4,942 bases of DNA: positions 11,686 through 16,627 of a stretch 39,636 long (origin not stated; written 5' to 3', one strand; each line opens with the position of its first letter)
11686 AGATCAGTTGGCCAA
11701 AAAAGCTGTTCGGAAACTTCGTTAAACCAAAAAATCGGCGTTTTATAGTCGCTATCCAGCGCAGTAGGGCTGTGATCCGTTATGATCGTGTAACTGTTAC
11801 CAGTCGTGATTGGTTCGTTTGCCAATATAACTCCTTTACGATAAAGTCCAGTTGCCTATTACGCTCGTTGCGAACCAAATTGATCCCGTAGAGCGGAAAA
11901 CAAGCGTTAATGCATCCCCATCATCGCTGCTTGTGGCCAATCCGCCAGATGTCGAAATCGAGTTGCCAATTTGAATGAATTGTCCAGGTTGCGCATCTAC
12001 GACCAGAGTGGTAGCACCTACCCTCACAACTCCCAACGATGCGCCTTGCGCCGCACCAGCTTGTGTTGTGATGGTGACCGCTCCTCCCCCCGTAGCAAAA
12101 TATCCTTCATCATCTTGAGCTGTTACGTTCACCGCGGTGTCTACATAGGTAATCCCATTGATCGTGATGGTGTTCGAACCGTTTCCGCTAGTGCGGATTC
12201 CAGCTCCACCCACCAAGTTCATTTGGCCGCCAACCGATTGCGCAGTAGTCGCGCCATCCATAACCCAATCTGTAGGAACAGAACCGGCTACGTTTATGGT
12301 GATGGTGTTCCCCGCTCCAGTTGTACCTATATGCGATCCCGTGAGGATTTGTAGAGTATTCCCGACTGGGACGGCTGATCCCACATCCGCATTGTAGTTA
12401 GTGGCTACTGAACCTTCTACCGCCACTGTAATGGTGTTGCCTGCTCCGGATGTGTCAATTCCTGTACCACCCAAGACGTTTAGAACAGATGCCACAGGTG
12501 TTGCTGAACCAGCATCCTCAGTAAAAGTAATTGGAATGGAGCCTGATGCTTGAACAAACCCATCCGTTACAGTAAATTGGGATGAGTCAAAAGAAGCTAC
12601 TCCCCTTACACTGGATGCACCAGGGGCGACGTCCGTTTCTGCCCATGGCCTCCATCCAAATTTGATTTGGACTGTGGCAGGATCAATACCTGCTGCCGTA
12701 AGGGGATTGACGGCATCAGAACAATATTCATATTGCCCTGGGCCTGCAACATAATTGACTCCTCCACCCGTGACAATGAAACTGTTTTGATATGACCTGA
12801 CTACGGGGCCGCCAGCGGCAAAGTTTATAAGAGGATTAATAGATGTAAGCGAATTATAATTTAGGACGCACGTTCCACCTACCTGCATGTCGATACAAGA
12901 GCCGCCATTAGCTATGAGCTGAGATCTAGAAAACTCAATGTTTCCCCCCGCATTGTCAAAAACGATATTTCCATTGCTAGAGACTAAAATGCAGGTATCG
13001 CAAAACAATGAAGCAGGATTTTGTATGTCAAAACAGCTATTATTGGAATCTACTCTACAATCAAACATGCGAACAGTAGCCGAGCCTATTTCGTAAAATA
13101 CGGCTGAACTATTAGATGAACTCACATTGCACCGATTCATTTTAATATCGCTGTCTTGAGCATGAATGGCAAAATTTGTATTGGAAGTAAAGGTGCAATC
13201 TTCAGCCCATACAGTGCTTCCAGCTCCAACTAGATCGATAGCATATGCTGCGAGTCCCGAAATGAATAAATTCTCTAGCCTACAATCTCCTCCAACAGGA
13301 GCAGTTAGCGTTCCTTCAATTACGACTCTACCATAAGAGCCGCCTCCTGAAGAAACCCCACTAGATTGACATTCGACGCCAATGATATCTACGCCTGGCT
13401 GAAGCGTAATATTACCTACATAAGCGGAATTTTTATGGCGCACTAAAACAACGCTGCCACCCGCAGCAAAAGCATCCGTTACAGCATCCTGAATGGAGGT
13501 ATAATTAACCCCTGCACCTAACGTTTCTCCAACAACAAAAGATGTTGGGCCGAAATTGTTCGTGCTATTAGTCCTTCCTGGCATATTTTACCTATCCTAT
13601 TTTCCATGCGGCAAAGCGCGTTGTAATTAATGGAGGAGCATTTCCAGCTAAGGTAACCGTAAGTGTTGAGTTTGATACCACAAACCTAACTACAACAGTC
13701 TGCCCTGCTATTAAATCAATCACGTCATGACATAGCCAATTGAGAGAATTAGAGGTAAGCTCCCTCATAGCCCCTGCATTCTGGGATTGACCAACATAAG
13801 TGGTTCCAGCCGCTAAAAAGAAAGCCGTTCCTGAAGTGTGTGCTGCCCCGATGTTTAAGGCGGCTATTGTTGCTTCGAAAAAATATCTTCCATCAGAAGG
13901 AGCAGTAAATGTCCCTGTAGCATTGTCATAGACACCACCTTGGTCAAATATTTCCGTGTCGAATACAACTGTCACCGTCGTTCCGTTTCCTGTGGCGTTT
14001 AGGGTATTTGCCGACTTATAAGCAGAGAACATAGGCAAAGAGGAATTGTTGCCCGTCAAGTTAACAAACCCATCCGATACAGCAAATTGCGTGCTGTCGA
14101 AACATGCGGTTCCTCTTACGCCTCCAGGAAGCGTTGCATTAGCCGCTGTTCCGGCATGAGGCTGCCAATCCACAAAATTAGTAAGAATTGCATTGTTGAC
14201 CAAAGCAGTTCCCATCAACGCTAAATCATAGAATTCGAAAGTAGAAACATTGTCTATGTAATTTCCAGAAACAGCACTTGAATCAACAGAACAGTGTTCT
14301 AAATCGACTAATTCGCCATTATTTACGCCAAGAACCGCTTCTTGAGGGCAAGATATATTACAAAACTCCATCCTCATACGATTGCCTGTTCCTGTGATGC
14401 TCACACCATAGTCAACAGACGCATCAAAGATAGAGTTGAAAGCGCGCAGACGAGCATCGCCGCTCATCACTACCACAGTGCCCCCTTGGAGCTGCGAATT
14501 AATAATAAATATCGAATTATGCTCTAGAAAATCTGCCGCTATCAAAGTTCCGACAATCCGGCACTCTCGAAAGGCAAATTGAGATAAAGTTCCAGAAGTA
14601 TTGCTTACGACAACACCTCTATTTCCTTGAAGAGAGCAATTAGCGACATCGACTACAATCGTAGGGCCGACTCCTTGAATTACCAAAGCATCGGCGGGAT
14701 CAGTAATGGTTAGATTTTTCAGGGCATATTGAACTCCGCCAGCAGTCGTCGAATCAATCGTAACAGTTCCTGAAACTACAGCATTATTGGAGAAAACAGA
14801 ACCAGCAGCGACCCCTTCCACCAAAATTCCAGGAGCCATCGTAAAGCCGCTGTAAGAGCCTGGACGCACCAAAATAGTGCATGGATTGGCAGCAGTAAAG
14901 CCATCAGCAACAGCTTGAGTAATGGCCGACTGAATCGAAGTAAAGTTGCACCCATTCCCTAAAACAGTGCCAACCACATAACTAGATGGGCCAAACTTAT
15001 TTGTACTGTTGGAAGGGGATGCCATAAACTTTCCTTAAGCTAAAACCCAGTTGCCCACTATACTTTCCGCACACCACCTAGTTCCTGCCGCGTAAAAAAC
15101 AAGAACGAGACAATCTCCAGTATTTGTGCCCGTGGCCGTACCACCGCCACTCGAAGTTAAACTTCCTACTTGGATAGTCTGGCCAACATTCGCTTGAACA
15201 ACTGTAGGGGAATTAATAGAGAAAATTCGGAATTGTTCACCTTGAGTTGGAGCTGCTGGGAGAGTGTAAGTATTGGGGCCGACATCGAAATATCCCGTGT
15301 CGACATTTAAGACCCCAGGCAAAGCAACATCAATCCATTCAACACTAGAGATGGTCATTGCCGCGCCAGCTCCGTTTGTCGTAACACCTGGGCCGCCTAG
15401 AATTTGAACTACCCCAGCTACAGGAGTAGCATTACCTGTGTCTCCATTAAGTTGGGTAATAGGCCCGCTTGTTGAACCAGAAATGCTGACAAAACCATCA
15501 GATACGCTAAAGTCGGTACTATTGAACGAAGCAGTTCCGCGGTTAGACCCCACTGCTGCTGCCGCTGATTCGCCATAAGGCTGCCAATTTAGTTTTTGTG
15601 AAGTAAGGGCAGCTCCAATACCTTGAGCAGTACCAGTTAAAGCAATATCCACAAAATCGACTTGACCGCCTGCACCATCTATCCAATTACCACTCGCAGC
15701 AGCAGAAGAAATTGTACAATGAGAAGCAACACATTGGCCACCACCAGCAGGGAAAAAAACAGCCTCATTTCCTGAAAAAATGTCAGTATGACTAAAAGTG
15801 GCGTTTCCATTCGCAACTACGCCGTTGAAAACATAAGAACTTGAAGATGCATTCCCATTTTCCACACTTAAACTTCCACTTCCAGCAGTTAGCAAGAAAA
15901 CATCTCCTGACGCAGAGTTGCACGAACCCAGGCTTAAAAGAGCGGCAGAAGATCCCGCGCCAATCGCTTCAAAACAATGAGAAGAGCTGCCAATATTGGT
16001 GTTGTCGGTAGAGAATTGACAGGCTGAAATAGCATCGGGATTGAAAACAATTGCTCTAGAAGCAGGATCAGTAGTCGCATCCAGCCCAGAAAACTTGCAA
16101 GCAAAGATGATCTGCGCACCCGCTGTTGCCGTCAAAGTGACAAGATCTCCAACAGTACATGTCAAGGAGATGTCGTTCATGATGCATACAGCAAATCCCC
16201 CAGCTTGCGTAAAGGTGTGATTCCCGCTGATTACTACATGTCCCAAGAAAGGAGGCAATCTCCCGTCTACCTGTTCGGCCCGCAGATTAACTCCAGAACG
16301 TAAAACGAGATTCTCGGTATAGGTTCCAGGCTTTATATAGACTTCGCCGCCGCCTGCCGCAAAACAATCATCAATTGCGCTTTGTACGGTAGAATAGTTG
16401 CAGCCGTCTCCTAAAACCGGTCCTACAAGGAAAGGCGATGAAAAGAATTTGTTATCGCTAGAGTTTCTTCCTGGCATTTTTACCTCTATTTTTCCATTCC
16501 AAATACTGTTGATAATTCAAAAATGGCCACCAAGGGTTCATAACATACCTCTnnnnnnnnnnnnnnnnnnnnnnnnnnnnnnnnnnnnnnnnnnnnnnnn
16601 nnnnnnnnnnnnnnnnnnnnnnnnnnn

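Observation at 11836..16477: Three tandem beta-helix paralogs with inverted tailspike polarity (enzyme-like domain first, shared fibre domain last)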

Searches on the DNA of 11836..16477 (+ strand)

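Call 8: search_dna_similar(query=window:11836-16477:+, collection=phages, mode=distant)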
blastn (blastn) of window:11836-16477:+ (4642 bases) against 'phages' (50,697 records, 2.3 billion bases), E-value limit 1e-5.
No match.

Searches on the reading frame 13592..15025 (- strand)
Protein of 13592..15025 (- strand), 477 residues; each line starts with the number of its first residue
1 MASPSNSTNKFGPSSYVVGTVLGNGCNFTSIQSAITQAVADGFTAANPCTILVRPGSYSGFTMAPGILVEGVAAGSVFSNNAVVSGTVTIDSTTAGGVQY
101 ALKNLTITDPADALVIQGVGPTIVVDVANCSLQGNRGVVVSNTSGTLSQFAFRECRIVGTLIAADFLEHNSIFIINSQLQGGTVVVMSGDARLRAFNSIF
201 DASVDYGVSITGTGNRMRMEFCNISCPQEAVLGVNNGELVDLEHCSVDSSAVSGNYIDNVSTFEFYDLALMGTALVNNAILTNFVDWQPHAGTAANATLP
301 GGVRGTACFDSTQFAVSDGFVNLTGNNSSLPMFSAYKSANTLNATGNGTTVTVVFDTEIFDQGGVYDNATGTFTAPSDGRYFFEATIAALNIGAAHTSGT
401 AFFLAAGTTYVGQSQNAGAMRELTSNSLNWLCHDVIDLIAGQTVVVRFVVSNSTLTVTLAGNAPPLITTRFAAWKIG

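Call 5: search_protein_families(library=pfam, proteins=[window:13592-15025:-], max_evalue=1)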
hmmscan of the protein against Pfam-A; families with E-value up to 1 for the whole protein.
window:13592-15025:- (477 aa): 3 families
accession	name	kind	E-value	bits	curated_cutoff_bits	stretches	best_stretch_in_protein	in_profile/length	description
PF00386.27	C1q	-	4.8e-07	30.5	23.7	1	343-390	9-56/127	C1q domain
PF13229.12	Beta_helix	-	0.01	15.9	25.9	2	125-265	11-153/158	Right handed beta helix region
PF07691.17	PA14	-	0.15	12.3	24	1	344-384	21-65/147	PA14 domain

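Call 6: search_protein_families(library=phrogs, proteins=[window:13592-15025:-], max_evalue=0.1)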
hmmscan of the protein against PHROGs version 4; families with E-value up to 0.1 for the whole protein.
window:13592-15025:- (477 aa): 1 family
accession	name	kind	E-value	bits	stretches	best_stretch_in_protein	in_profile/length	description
phrog_15750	-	unknown function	6.1e-09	37.2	1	328-457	28-153/168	-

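Call 58: search_dna_similar(query=window:13592-15025:-, collection=phages, mode=protein, max_rows=15, max_evalue=0.001)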
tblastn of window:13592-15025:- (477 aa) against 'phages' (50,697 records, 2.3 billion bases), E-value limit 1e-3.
No match.

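Call 60: search_solved_structures(query=window:13592-15025:-, max_evalue=1, show_alignments=1)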
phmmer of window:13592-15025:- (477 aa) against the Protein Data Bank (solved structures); distinct sequences matched with E-value up to 1: 12.
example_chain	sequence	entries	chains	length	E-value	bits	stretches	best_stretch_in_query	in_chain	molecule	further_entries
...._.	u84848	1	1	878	2.8e-08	36.5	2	322-387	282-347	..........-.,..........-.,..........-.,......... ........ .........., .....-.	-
5hkj_A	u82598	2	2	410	9.3e-05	24.9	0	353-440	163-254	Complement C1q subcomponent subunit A,Complement C1q subcomponent subunit C,Complement C1q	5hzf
2ka3_A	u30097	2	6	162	0.00018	23.9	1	346-388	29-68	EMILIN-1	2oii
5kc6_A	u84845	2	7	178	0.02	17.2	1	317-387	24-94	Cerebellin-1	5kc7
5h48_A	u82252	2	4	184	0.058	15.7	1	326-387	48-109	Cerebellin-1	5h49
5kc5_A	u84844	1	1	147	0.094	15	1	329-387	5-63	Cerebellin-1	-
5kwr_A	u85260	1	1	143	0.096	15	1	329-387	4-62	Cerebellin-1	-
4ous_A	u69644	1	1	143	0.2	13.9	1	335-392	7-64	Caprin-2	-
1pk6_C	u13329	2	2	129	0.21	13.8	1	354-440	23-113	Complement C1q subcomponent, C chain precursor | Complement C1q subcomponent subunit C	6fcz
2jg8_C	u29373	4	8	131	0.22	13.8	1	354-440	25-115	Complement C1q subcomponent subunit C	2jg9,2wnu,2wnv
6z6v_C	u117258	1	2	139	0.25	13.6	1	354-440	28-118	Complement C1q subcomponent subunit C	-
4f3j_A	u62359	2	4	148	0.46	12.7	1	351-438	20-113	Complement C1q tumor necrosis factor-related protein 5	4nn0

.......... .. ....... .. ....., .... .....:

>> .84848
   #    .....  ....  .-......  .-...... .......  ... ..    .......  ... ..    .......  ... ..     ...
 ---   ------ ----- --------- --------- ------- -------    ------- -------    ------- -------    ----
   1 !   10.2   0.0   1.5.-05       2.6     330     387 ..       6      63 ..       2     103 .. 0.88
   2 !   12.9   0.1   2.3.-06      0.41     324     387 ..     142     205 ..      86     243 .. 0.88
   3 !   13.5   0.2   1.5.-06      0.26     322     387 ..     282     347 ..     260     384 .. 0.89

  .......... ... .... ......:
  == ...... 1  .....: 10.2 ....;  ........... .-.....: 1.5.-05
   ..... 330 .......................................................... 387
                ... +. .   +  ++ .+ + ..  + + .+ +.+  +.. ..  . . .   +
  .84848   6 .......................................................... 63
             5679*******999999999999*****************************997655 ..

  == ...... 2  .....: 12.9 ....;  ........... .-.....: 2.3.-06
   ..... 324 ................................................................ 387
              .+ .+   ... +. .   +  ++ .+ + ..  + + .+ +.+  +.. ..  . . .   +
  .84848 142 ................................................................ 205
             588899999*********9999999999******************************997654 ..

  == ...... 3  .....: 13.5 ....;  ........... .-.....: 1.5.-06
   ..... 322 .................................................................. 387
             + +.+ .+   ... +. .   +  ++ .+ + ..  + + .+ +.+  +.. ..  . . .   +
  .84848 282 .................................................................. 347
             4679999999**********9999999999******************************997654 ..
